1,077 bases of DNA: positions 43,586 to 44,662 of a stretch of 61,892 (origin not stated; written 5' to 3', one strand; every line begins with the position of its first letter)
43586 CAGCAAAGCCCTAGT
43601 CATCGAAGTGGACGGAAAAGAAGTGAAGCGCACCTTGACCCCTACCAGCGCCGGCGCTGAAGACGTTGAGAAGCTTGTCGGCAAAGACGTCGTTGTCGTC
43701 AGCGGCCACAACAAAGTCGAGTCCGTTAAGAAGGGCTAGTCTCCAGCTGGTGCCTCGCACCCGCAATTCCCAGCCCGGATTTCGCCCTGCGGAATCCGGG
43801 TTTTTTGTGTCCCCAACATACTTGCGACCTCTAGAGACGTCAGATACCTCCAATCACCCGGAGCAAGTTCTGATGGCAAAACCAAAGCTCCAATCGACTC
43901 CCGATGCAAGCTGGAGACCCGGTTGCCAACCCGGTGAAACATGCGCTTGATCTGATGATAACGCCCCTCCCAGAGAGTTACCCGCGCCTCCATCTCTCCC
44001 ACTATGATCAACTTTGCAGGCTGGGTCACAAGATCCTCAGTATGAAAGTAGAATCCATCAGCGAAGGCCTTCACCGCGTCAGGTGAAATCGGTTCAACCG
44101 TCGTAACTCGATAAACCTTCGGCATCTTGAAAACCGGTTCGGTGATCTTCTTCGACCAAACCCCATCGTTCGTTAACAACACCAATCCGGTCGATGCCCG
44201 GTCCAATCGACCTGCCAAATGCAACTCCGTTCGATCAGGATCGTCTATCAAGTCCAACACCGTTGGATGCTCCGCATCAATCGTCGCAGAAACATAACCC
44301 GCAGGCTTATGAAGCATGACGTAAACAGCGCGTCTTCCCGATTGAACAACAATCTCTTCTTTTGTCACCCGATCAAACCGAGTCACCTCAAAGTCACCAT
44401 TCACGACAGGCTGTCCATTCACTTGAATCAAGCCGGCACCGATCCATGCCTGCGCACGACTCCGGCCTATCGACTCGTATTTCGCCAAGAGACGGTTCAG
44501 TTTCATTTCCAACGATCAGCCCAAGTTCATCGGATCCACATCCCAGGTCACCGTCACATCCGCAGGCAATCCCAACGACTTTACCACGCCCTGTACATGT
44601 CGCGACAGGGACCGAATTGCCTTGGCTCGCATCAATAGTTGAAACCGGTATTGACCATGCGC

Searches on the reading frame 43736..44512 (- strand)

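Call 10: search_protein_families(library=pfam, proteins=[window:43736-44512:-], max_evalue=0.001)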
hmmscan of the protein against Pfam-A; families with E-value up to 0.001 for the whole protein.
window:43736-44512:- (258 aa): 2 families
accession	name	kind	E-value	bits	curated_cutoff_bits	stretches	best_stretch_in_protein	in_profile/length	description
PF00849.27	PseudoU_synth_2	-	1.9e-18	67.6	26.8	1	64-193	2-151/152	RNA pseudouridylate synthase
PF01479.30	S4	-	0.00013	22.1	22.8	1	4-49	2-48/48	S4 domain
